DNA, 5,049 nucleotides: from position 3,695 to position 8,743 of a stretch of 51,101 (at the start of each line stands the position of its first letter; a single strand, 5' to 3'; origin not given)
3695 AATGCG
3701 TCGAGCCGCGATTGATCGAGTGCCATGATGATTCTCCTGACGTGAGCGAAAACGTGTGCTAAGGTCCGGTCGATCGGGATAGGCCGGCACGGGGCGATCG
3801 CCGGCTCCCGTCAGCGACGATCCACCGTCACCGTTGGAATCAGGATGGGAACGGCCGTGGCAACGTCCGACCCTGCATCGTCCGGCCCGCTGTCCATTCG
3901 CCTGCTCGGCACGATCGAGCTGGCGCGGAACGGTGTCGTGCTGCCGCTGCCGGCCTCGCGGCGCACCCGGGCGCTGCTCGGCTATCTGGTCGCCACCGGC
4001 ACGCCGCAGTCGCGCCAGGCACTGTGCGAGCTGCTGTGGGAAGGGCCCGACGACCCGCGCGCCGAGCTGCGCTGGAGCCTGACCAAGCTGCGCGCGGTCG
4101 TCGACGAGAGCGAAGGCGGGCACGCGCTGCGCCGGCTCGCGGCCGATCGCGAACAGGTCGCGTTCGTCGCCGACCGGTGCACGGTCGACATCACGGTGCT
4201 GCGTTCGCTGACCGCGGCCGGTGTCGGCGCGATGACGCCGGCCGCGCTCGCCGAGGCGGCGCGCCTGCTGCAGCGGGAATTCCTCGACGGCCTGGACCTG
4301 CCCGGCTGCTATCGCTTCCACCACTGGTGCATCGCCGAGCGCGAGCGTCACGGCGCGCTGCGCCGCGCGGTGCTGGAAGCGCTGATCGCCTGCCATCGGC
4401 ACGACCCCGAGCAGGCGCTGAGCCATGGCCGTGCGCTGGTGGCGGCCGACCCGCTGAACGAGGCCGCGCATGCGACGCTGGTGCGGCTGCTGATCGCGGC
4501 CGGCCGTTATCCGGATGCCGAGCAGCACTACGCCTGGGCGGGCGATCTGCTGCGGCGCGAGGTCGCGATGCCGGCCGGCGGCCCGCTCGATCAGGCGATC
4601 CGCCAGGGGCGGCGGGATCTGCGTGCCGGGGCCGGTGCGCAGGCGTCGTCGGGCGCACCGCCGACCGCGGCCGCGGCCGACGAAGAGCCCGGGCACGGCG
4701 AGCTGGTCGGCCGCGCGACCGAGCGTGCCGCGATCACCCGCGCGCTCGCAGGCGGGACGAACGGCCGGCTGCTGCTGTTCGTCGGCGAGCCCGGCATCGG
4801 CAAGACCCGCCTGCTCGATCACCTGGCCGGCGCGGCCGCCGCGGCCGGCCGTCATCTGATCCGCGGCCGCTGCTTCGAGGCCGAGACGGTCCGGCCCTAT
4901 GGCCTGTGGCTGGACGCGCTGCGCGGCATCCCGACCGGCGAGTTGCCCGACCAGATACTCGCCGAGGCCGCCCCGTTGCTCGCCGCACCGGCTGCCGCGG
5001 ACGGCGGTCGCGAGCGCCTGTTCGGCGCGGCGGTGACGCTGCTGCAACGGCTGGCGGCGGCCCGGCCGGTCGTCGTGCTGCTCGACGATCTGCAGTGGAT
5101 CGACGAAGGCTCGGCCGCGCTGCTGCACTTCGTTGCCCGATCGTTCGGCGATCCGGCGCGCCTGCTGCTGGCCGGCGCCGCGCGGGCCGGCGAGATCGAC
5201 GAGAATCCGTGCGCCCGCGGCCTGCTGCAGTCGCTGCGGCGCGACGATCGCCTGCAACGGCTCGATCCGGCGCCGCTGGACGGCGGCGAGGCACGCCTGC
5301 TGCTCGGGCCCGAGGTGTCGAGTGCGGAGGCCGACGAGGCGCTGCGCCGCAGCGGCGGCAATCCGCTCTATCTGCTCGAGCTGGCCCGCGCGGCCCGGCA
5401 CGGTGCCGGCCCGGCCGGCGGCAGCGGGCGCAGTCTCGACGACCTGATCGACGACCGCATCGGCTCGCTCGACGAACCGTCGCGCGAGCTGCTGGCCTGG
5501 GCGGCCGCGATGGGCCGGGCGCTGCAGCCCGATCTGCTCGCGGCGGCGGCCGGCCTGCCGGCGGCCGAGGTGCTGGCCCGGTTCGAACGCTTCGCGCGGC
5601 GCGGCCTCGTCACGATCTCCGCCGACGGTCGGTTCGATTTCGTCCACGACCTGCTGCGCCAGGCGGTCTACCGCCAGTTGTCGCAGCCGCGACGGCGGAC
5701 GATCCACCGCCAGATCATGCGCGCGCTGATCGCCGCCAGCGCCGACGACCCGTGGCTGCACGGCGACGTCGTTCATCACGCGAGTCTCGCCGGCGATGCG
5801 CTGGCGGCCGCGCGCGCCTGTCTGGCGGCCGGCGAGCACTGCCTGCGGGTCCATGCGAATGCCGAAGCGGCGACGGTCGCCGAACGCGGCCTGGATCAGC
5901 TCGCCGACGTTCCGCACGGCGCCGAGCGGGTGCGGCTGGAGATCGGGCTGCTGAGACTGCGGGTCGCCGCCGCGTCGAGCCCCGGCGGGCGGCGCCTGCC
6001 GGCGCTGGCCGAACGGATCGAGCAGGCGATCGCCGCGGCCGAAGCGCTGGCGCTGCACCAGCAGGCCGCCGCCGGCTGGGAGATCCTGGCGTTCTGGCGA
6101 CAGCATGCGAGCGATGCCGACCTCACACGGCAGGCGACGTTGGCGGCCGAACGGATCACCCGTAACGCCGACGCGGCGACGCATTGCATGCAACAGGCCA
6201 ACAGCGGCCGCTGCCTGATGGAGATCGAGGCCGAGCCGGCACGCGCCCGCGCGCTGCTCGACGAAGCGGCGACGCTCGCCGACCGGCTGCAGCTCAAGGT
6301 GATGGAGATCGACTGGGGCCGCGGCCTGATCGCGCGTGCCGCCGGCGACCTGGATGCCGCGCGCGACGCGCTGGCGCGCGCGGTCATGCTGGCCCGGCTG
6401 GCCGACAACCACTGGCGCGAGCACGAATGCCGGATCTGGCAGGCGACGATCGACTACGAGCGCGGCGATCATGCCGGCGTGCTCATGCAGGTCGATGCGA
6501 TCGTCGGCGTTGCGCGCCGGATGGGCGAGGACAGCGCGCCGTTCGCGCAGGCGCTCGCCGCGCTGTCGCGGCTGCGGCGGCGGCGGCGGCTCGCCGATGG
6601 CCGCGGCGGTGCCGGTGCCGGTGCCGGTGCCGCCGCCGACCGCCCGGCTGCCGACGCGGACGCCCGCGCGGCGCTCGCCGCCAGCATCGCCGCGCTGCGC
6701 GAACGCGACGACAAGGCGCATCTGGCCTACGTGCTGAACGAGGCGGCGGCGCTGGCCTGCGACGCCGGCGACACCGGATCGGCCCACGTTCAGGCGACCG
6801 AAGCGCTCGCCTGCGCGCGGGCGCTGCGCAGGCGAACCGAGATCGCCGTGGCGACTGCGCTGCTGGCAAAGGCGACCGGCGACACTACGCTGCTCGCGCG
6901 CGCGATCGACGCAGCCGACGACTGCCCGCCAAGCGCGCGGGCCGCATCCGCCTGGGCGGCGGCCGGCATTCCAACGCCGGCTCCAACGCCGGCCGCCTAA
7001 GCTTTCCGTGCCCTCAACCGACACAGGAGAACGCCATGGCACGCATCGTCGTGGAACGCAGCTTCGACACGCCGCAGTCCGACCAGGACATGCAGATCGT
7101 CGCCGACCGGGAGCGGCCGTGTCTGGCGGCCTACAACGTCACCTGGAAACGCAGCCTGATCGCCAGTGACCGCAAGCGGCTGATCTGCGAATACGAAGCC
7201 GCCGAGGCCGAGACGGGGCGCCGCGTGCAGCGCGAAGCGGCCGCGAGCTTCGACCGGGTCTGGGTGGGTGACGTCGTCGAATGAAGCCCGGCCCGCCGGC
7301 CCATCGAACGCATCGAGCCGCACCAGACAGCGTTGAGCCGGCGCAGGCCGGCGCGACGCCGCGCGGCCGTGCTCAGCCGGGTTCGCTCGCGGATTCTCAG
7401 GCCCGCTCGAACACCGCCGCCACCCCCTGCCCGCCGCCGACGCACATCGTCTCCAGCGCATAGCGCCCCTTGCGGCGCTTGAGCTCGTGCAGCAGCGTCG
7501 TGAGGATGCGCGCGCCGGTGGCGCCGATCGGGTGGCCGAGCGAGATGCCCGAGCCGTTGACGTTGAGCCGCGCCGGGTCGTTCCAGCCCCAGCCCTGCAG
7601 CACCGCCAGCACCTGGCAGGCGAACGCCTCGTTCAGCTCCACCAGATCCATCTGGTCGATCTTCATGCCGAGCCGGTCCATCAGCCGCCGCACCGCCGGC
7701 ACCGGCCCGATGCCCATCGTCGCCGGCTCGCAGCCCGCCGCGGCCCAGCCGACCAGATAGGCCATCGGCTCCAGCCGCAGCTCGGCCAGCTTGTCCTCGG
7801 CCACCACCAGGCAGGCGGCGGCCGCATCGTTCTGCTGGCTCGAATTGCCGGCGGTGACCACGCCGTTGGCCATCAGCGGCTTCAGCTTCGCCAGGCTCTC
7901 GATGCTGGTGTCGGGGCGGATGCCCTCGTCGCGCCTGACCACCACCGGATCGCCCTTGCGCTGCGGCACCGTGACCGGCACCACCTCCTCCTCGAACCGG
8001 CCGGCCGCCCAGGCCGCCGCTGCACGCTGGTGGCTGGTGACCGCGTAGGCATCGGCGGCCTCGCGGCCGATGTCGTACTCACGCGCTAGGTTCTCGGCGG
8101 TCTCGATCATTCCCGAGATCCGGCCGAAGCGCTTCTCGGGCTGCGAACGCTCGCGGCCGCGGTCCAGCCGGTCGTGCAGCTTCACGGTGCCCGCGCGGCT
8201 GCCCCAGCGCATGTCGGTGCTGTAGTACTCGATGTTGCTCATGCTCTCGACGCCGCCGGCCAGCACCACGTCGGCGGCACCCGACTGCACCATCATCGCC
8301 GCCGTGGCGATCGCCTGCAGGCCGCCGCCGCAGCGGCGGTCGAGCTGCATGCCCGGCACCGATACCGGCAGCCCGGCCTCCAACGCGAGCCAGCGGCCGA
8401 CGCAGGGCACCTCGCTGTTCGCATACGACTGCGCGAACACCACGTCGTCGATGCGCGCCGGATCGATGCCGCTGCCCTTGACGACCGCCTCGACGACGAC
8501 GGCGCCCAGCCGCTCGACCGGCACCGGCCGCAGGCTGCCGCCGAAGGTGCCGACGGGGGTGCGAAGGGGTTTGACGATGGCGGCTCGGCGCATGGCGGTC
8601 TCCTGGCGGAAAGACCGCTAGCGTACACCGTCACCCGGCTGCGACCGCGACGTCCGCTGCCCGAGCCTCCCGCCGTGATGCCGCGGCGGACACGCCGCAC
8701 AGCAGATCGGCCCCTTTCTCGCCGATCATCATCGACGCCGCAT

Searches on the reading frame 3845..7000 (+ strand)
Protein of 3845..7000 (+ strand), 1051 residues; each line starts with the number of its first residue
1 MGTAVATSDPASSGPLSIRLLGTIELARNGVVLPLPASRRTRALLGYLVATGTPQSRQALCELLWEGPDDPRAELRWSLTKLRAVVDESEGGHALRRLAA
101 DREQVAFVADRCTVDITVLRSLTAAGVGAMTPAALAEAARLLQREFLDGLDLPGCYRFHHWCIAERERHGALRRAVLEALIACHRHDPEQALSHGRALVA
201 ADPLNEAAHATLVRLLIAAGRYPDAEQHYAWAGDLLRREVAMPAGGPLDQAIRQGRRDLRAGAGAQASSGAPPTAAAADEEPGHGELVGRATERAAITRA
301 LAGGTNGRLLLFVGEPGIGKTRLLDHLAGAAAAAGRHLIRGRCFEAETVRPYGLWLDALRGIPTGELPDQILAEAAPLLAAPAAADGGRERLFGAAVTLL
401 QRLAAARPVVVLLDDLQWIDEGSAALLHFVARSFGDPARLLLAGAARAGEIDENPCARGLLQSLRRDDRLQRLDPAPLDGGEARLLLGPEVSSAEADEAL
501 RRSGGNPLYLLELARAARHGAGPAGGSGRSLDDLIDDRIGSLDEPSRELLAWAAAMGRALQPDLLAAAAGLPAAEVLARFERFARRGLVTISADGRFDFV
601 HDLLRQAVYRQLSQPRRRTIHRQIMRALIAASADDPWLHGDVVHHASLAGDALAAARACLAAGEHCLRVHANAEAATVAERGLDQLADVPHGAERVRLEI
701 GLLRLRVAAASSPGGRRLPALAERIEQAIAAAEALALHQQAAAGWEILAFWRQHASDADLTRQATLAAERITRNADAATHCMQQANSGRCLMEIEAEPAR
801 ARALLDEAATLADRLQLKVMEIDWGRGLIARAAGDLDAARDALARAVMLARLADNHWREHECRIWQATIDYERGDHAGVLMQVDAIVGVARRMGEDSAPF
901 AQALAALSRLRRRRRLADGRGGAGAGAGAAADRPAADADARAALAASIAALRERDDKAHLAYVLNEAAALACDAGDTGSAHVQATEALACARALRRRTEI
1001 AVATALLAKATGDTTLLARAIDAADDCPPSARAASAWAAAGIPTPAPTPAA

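Call 83: search_protein_families(library=pfam, proteins=[window:3845-7000:+], max_evalue=0.00001)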
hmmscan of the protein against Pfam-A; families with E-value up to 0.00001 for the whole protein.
window:3845-7000:+ (1051 aa): 3 families
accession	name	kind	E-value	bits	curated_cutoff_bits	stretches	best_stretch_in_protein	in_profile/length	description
PF13191.12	AAA_16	-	1e-21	78.6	32.6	1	286-441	1-165/167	AAA ATPase domain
PF13401.12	AAA_22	-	1.3e-06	29.2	27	0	307-445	5-123/130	AAA domain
PF14559.12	TPR_19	-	9.5e-06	26.3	25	1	186-227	5-46/68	Tetratricopeptide repeat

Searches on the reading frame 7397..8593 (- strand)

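Call 41: search_protein_families(library=ncbifam, proteins=[window:7397-8593:-], max_evalue=1e-10)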
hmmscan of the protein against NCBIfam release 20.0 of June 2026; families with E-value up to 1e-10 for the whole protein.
window:7397-8593:- (398 aa): 33 families (the best 25 are shown)
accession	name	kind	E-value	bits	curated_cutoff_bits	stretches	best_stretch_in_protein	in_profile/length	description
NF004853.0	PRK06205.1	subfamily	1.5e-206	686.2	551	1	1-398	1-403/404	acetyl-CoA C-acetyltransferase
TIGR01930.1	AcCoA-C-Actrans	subfamily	2.7e-132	441.3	240.55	1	6-396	1-385/385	acetyl-CoA C-acyltransferase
NF006552.0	PRK09051.1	subfamily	1.8e-122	409.4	565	1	4-397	6-394/395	beta-ketothiolase BktB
NF042999.1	bketothiol_BktB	equivalog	1.5e-118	396.5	725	1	3-397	4-393/394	beta-ketothiolase BktB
NF006551.0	PRK09050.1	subfamily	2.1e-115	386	605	1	1-397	1-400/401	3-oxoadipyl-CoA thiolase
TIGR02430.1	pcaF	equivalog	2.8e-113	379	597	1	3-397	2-399/400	3-oxoadipyl-CoA thiolase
NF004206.0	PRK05656.1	subfamily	7.4e-113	377.5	688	1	2-397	2-392/392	acetyl-CoA C-acetyltransferase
NF006086.0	PRK08235.1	equivalog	7.8e-99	331.4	526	1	1-394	1-389/393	acetyl-CoA C-acetyltransferase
NF005494.0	PRK07108.1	equivalog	3.1e-98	329.3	615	1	1-396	1-390/392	acetyl-CoA C-acyltransferase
NF006001.0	PRK08131.1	equivalog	1.1e-96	324.2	622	1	3-397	3-399/401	3-oxoadipyl-CoA thiolase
NF005865.0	PRK07801.1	equivalog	3.3e-96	322.8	591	1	1-397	1-381/382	acetyl-CoA C-acetyltransferase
NF005805.0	PRK07661.1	equivalog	1.1e-95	320.9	633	1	1-397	1-390/391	acetyl-CoA C-acetyltransferase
NF006553.0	PRK09052.1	equivalog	1.9e-95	320.2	567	1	3-397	7-398/399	acetyl-CoA C-acyltransferase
NF005077.0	PRK06504.1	subfamily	3.9e-94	316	590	1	1-397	1-389/390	acetyl-CoA C-acetyltransferase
NF006510.0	PRK08947.1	equivalog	2.9e-93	312.9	519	1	1-397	1-386/387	acetyl-CoA C-acyltransferase FadA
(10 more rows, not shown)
